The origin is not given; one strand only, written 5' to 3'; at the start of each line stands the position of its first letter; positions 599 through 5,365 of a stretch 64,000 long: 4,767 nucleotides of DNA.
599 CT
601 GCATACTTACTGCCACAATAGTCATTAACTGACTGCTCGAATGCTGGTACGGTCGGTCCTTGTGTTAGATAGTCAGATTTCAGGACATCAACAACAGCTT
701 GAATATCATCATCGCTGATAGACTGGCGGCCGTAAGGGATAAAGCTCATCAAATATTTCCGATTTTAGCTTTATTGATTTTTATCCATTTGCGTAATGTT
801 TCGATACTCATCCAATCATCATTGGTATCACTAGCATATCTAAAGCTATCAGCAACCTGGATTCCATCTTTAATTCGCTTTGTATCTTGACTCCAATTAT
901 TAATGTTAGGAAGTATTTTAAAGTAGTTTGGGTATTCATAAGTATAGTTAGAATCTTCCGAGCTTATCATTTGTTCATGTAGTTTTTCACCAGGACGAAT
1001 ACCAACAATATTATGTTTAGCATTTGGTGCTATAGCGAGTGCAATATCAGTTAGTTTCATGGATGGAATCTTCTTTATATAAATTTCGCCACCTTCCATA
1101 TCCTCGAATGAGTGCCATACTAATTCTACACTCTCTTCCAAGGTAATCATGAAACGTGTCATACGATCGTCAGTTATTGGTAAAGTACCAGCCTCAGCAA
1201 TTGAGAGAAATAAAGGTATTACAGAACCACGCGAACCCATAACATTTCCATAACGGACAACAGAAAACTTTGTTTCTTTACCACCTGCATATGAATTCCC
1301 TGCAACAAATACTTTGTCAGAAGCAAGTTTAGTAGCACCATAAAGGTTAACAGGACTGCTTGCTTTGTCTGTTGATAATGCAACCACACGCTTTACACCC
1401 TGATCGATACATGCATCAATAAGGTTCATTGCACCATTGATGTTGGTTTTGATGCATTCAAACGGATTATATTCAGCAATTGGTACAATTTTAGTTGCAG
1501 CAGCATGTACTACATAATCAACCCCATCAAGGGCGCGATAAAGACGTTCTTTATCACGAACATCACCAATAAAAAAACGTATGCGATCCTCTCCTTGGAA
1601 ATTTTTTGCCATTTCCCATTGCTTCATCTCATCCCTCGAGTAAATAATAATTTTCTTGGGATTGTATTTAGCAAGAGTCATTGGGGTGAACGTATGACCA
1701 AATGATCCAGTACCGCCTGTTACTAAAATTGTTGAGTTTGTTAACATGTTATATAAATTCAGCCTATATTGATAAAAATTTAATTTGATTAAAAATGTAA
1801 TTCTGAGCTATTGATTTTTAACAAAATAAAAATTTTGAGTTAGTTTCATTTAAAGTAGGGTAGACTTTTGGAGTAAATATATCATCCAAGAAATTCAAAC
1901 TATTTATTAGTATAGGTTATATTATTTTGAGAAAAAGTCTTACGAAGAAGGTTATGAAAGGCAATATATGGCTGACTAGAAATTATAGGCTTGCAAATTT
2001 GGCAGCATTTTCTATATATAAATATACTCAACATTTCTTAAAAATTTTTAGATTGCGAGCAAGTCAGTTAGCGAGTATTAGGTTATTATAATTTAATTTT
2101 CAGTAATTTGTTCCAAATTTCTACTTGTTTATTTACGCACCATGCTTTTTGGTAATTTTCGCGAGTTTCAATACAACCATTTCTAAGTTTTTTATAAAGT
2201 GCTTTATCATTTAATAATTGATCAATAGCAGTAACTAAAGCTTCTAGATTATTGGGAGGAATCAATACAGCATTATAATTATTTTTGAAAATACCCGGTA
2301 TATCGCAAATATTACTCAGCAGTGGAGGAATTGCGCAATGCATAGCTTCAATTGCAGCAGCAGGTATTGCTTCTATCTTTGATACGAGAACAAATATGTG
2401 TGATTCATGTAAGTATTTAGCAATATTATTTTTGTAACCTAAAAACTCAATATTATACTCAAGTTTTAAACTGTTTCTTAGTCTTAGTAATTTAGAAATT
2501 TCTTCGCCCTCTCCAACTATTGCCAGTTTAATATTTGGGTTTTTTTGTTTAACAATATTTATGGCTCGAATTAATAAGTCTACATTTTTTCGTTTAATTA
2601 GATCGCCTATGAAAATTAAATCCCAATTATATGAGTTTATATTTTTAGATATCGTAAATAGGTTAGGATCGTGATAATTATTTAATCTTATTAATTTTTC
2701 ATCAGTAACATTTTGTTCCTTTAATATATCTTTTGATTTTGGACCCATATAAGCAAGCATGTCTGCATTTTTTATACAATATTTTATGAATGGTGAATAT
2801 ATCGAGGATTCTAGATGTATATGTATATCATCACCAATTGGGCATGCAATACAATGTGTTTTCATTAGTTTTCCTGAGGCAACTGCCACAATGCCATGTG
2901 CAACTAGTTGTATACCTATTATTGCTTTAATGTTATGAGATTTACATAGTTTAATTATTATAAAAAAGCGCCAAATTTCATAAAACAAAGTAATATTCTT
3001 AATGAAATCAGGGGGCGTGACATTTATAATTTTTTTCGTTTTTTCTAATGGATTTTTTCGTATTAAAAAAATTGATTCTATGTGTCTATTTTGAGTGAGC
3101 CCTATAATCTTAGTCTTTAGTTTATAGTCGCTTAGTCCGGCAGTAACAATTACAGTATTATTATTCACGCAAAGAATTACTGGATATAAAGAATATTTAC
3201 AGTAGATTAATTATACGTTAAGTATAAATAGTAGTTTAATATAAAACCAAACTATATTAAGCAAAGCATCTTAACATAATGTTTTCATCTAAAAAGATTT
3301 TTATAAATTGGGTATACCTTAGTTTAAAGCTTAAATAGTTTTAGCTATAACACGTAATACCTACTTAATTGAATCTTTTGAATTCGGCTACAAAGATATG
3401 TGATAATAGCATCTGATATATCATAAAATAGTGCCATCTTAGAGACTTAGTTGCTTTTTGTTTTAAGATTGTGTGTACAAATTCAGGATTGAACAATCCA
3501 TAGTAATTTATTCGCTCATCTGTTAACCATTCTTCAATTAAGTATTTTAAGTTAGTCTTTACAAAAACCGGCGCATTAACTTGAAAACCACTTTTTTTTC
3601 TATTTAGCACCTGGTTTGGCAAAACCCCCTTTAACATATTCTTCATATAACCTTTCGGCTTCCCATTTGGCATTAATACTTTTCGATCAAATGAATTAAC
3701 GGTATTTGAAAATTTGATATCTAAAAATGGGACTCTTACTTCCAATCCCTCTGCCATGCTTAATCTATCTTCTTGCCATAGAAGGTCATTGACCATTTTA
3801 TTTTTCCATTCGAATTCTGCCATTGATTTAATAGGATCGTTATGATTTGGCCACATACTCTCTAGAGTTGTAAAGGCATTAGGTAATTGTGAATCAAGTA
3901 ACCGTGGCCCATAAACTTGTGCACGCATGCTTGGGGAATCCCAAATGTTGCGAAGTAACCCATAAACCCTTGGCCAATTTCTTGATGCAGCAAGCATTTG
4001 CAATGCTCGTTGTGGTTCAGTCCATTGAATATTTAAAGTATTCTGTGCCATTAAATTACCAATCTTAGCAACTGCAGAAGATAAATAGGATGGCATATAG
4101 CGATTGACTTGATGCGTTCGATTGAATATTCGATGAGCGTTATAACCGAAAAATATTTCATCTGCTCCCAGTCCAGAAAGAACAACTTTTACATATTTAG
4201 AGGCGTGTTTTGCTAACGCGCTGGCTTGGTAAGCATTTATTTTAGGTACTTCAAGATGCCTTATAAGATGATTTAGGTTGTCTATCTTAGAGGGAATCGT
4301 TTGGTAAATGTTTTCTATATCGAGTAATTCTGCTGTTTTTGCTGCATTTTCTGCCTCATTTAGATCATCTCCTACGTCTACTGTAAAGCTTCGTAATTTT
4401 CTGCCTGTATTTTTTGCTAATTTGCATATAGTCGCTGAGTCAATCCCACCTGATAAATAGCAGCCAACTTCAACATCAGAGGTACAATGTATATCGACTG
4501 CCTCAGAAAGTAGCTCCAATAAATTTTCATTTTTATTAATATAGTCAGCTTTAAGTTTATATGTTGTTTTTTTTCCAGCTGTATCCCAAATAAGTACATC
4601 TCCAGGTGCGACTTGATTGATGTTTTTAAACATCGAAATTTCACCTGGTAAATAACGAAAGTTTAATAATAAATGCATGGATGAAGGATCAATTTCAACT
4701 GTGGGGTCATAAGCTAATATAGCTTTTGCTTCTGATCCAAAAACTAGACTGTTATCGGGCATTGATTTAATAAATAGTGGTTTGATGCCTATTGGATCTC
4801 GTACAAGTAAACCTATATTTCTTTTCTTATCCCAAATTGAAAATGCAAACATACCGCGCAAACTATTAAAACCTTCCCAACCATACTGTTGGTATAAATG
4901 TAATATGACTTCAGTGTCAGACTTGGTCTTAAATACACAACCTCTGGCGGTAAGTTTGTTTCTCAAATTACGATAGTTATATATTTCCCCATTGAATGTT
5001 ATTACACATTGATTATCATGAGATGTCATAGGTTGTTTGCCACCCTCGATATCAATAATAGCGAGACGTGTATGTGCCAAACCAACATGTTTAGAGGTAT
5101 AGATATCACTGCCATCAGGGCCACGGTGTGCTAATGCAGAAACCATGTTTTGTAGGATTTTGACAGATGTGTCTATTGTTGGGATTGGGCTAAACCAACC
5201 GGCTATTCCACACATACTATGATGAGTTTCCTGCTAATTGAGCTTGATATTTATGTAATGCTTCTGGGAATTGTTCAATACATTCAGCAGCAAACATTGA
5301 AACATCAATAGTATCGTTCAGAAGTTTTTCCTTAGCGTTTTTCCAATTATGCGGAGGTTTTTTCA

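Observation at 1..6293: Very AT-rich mosaic sugar-biosynthesis locus (PseB/PseC-like, GT1, AsnB/PseA-like amidotransferase, DUF354) on the same strand as the pilin gene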

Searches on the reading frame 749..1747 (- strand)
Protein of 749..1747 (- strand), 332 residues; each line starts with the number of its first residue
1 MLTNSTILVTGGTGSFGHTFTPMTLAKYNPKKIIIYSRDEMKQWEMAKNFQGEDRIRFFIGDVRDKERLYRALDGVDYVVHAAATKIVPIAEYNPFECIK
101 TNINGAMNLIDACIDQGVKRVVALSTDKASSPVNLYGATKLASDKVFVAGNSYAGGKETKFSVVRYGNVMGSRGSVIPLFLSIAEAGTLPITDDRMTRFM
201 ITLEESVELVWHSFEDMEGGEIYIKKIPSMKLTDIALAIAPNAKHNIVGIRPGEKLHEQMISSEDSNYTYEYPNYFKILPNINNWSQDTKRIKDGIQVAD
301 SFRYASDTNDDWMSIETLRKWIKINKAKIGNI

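Call 5: search_protein_families(library=pfam, proteins=[window:749-1747:-])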
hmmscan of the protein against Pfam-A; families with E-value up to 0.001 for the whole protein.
window:749-1747:- (332 aa): 11 families
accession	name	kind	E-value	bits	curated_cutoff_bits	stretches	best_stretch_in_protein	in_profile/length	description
PF02719.21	Polysacc_synt_2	-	1.3e-97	326.9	20.2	1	7-278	1-291/293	Polysaccharide biosynthesis protein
PF01370.27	Epimerase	-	6.1e-22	78.6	20.9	1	7-216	1-227/240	NAD dependent epimerase/dehydratase family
PF01073.25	3Beta_HSD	-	1.4e-16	60.8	22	1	8-129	1-119/280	3-beta hydroxysteroid dehydrogenase/isomerase family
PF16363.11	GDP_Man_Dehyd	-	7.8e-15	55.6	27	1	8-128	1-131/332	GDP-mannose 4,6 dehydratase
PF13460.12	NAD_binding_10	-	1e-09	39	27.2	1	11-132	1-104/184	NAD(P)H-binding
PF05368.20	NmrA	-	1.2e-08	35.4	27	1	4-122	2-103/298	NmrA-like family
PF04321.23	RmlD_sub_bind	-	2.9e-08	33.6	27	1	6-175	2-157/287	RmlD substrate binding domain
PF00106.31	adh_short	-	5.9e-07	29.6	26.6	1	6-143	2-156/195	short chain dehydrogenase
PF07993.18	NAD_binding_4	-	7.5e-05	22.4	20.1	0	38-130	31-140/258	Male sterility protein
PF08659.16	KR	-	7.7e-05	23.1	22.6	1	6-125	2-135/180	KR domain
PF03435.24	Sacchrp_dh_NADP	-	0.00077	20.2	25.1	0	7-84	1-77/129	Saccharopine dehydrogenase NADP binding domain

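Call 6: search_protein_families(library=ncbifam, proteins=[window:749-1747:-])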
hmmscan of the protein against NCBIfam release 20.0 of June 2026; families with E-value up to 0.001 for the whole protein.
window:749-1747:- (332 aa): 23 families
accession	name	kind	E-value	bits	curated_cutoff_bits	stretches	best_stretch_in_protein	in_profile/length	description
TIGR03589.1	PseB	equivalog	1e-161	537.3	407.75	1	1-321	1-323/324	UDP-N-acetylglucosamine 4,6-dehydratase (inverting)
TIGR04130.1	FnlA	equivalog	3.6e-74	249.7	730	1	1-319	1-322/337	UDP-N-acetylglucosamine 4,6-dehydratase/5-epimerase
TIGR04180.1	EDH_00030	hypoth_equivalog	4e-19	68.8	475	1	7-175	1-181/297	NAD-dependent 4,6-dehydratase LegB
TIGR01179.1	galE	equivalog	2.3e-15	56.3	262.3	1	7-173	2-180/332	UDP-glucose 4-epimerase GalE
TIGR01181.1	dTDP_gluc_dehyt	equivalog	2.6e-12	46.5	365.1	1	7-135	2-134/321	dTDP-glucose 4,6-dehydratase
TIGR02622.1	CDP_4_6_dhtase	equivalog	4.4e-11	42.5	278.45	1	3-129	3-132/352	CDP-glucose 4,6-dehydratase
NF041293.1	G6PDh_Azf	equivalog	7.5e-11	41.9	400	1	5-129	3-118/252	NAD-dependent glucose-6-phosphate dehydrogenase Azf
TIGR03466.1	HpnA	hypoth_equivalog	1.4e-10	40.6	367.65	1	6-126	2-113/327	hopanoid-associated sugar epimerase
TIGR02197.1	heptose_epim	equivalog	5.6e-10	38.9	274.6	1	7-173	1-174/316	ADP-glyceromanno-heptose 6-epimerase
NF042422.1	oxyalk_red_OleD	equivalog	1.2e-09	38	580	1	7-133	3-121/329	2-alkyl-3-oxoalkanoate reductase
NF052578.1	StrlDmthSdmBMthl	equivalog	2.7e-09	37.2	600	1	6-129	2-116/328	sterol demethylase protein SdmB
NF007956.0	PRK10675.1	subfamily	1.3e-07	31.1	394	1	7-125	3-123/338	UDP-glucose 4-epimerase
NF042423.1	oxyalk_red_Shew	equivalog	5.2e-07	29.1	580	1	6-127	10-119/331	2-alkyl-3-oxoalkanoate reductase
TIGR01214.1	rmlD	equivalog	2.1e-06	27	224.05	1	6-127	1-101/285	dTDP-4-dehydrorhamnose reductase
NF043036.1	ErythonDh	equivalog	9.6e-06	25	325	1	7-125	3-123/321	D-erythronate dehydrogenase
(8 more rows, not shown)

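Call 7: find_encoding_contigs(protein=window:749-1747:-, flank=10000, max_places=10)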
Protein window:749-1747:- (332 aa): no gene with exactly this product is on record in the collection.

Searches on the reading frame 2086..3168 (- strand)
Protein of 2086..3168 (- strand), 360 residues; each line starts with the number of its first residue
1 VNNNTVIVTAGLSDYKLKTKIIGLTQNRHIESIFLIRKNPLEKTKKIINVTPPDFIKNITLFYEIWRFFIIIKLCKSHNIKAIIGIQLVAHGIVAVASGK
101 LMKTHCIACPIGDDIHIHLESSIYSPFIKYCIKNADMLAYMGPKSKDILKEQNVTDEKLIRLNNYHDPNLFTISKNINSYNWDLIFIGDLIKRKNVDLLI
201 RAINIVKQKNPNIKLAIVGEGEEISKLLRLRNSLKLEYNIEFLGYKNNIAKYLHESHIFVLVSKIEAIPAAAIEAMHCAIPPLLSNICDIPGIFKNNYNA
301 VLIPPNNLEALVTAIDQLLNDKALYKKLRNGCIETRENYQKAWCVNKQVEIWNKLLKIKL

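Call 5: search_protein_families(library=pfam, proteins=[window:2086-3168:-])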
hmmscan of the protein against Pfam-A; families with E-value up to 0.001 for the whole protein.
window:2086-3168:- (360 aa): 3 families
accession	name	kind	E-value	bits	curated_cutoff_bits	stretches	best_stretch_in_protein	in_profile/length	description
PF00534.26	Glycos_transf_1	-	9.1e-37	126.7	26.4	1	176-330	10-167/172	Glycosyl transferases group 1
PF13692.12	Glyco_trans_1_4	-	1.5e-28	100.2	27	1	184-321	4-142/142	Glycosyl transferases group 1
PF20706.3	GT4-conflict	-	9.3e-05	22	26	1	132-286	144-312/385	Family 4 Glycosyltransferase in conflict systems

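Call 6: search_protein_families(library=ncbifam, proteins=[window:2086-3168:-])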
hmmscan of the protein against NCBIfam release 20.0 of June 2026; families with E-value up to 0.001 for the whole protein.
window:2086-3168:- (360 aa): 32 families (the best 25 are shown)
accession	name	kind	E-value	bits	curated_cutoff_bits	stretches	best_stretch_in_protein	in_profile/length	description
TIGR03999.1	thiol_BshA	equivalog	3.9e-26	91.9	273.7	1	71-356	76-374/375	N-acetyl-alpha-D-glucosaminyl L-malate synthase BshA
NF047880.1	glyco_SdgA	exception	7.1e-24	84.2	800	1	178-349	312-484/488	serine-aspartate repeat adhesin O-glycosyltransferase SdgA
TIGR03088.1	stp2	hypoth_equivalog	1.5e-22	80.1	409.05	1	59-356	67-370/374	TIGR03088 family PEP-CTERM/XrtA system glycosyltransferase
NF041876.1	EPS_EpsE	equivalog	4e-21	75.7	400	1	183-330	216-370/389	exopolysaccharide biosynthesis GT4 family glycosyltransferase EpsE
NF050063.1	ProtGlycPglJ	equivalog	2.3e-17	63.3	500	1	115-343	125-354/363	N-acetylgalactosamine-N,N'-diacetylbacillosaminyl-diphospho-undecaprenol 4-alpha-N-acetylgalactosaminyltransferase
NF050056.1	ProtGlycPglH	equivalog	1.8e-16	60.2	600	1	66-353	72-351/354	GalNAc-alpha-(1->4)-GalNAc-alpha-(1->3)-diNAcBac-PP-undecaprenol alpha-1,4-N-acetyl-D-galactosaminyltransferase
NF047684.1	TeichurnBiosyTuaC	equivalog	2.9e-16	59.4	550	1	184-340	222-374/391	teichuronic acid biosynthesis protein TuaC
NF047881.1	glyco_SdgB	exception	7.7e-14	51.2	800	1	178-356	318-493/496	serine-aspartate repeat adhesin O-glycosyltransferase SdgB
NF007396.0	PRK09922.1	equivalog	1.4e-13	50.5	385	1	101-327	104-332/361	lipopolysaccharide 1,6-galactosyltransferase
NF046085.1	XrtY_assoc_Gly1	equivalog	1.6e-12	47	400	1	172-356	200-385/387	XrtY-associated glycosyltransferase XYAG1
NF041010.1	glycosy_Agl16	equivalog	1.5e-11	43.8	575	1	114-350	113-346/352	glycosylation protein Agl16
TIGR04157.1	glyco_rSAM_CFB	subfamily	2e-10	40.2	400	1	184-325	230-370/406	TIGR04157 family glycosyltransferase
TIGR02149.1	glgA_Coryne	subfamily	4e-10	39.4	302.4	1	174-355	197-390/391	glycogen synthase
TIGR04005.1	wcaL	equivalog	1.1e-09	37.7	537.6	1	94-318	129-367/406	colanic acid biosynthesis glycosyltransferase WcaL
NF038011.1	PelF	equivalog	1.4e-09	37.6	100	1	184-287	309-415/489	GT4 family glycosyltransferase PelF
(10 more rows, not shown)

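Call 64: search_solved_structures(query=window:2086-3168:-, max_evalue=0.00001)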
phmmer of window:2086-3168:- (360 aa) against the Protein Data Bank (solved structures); distinct sequences matched with E-value up to 0.00001: 20.
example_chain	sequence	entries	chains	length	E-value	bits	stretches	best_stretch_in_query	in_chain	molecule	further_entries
6n1x_A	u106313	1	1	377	1.1e-13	54.2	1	109-339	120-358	Glycosyltransferase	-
6d9t_A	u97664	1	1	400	1.3e-13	54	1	109-339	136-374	Glycosyl transferase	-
4xyw_A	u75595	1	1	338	1.3e-13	54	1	56-327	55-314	O-antigen biosynthesis glycosyltransferase WbnH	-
2jjm_A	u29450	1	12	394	4.6e-13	52.2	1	146-335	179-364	GLYCOSYL TRANSFERASE, GROUP 1 FAMILY PROTEIN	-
3mbo_A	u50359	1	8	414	5.3e-13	52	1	146-335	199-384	Glycosyltransferase, group 1 family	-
5d00_A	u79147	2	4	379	6.1e-13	51.8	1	73-342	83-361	N-acetyl-alpha-D-glucosaminyl L-malate synthase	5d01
6eji_A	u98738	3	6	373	2.5e-11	46.5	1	42-340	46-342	WlaC protein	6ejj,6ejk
4x6l_A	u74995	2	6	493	5.5e-11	45.4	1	157-354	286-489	TarM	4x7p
4x7m_A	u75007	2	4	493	5.7e-11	45.3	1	157-354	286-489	TarM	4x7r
4wac_A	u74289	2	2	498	5.8e-11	45.3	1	157-354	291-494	Glycosyl transferase, group 1 family protein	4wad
8qoy_A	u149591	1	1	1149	1.2e-08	37.7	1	184-318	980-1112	TagF-like capsule polymerase Cps3D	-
7qnt_AAA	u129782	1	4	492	1.5e-08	37.4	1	144-331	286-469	TarM(Se)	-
7qd7_AAA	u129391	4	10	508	1.5e-08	37.3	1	144-331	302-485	TarM(Se)_G117R | TarM(Se)_G117R-4RboP | TarM(Se)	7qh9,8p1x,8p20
7ec7_A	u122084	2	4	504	6.2e-08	35.3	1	184-347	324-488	Glycosyl transferase, group 1 family protein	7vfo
7ec1_A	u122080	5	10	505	6.2e-08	35.3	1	184-347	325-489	Glycosyl transferase, group 1 family protein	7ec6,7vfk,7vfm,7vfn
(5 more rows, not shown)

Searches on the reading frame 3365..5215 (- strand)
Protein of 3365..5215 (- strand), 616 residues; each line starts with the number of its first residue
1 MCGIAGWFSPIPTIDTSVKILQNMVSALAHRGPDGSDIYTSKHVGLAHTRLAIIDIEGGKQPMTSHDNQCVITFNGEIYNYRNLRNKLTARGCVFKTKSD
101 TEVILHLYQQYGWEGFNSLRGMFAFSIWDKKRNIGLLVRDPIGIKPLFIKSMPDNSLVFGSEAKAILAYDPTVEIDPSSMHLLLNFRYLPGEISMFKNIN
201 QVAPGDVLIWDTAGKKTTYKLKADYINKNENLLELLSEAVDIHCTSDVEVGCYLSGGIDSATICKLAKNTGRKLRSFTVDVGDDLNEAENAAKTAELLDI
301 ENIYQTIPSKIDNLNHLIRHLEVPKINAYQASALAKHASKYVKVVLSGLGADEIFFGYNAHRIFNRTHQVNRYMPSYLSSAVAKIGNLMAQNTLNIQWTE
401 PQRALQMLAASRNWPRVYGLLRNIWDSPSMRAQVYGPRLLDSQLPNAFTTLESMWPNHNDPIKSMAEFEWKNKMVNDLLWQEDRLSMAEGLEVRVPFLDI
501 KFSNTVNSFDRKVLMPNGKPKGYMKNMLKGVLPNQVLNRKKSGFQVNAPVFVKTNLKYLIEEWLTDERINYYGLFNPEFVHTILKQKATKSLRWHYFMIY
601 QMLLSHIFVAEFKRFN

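Call 5: search_protein_families(library=pfam, proteins=[window:3365-5215:-])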
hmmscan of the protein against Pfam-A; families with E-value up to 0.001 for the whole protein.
window:3365-5215:- (616 aa): 5 families
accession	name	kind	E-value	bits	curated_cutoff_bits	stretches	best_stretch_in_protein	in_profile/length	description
PF00733.27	Asn_synthase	-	1.7e-64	219.2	21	1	232-591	2-340/354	Asparagine synthase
PF13537.11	GATase_7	-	1.1e-44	151.8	25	1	48-168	1-123/123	Glutamine amidotransferase domain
PF13522.11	GATase_6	-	4e-41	140.5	27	1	33-162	1-130/130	Glutamine amidotransferase domain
PF02540.23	NAD_synthase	-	0.00031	20.4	21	1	235-359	8-138/242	NAD synthase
PF06508.19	QueC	-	0.00071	19.6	22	0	253-313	5-68/210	Queuosine biosynthesis protein QueC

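Call 6: search_protein_families(library=ncbifam, proteins=[window:3365-5215:-])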
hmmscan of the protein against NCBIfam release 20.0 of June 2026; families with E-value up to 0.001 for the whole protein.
window:3365-5215:- (616 aa): 12 families
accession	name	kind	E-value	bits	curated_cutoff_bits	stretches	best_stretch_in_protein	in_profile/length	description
TIGR01536.1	asn_synth_AEB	equivalog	6.9e-121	404.8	267.1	1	2-544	1-517/517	asparagine synthase (glutamine-hydrolyzing)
TIGR03108.1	eps_aminotran_1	hypoth_equivalog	1.1e-112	377.8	816.9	1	1-609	1-625/628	XrtA/PEP-CTERM system amidotransferase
NF006949.0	PRK09431.1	equivalog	1.1e-84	285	499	2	1-362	1-362/554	asparagine synthase B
TIGR03104.1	trio_amidotrans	equivalog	1.1e-81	274.9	570.1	2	1-391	1-415/589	N-acetylglutaminylglutamine amidotransferase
NF033535.1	lass_lactam_cya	exception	1.1e-44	153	525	1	1-273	1-282/668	lasso peptide isopeptide bond-forming cyclase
NF033561.1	macrolact_Ik_Al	subfamily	1.3e-16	60.4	300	1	136-280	94-247/561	albusnodin/ikarugamycin family macrolactam cyclase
TIGR01134.1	purF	equivalog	1.6e-12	47.5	350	1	44-177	66-211/432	amidophosphoribosyltransferase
NF001484.0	PRK00331.1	subfamily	1.4e-11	43.6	381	1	40-168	63-200/601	isomerizing glutamine--fructose-6-phosphate transaminase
TIGR01135.1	glmS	equivalog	7.9e-11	41.1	418.05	1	41-169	63-200/607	glutamine--fructose-6-phosphate transaminase (isomerizing)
NF010587.0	PRK13980.1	equivalog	0.00016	21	255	1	220-303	6-87/267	NAD+ synthase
TIGR00552.1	nadE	equivalog_domain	0.0003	20.1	63.65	1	225-310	2-89/251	NAD(+) synthase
TIGR00364.1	TIGR00364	equivalog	0.00076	19.1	150.3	0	253-304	4-56/201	7-cyano-7-deazaguanine synthase QueC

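Call 63: search_solved_structures(query=window:3365-5215:-, max_evalue=0.00001)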
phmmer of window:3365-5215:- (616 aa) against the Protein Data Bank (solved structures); distinct sequences matched with E-value up to 0.00001: 8.
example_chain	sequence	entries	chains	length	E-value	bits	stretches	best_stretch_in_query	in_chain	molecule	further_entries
7ylz_A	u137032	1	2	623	9.8e-51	176.2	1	1-282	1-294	hydroxyamidotransferase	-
1ct9_A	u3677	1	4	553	2.7e-43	151.6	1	25-359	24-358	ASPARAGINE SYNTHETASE B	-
6gq3_A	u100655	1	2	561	2.3e-29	105.6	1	1-359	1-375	Asparagine synthetase [glutamine-hydrolyzing]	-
8sue_A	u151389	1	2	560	5e-29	104.5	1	18-358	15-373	Asparagine synthetase [glutamine-hydrolyzing]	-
9b6c_A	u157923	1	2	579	2.9e-28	102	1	18-358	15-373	Asparagine synthetase [glutamine-hydrolyzing]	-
1ao0_A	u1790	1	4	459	2.3e-08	36.2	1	65-192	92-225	GLUTAMINE PHOSPHORIBOSYLPYROPHOSPHATE AMIDOTRANSFERASE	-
1gph_1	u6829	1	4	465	2.4e-08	36.2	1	65-192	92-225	GLUTAMINE PHOSPHORIBOSYL-PYROPHOSPHATE AMIDOTRANSFERASE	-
6lbp_A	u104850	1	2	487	1.9e-07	33.2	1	72-174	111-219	Amidophosphoribosyltransferase 2, chloroplastic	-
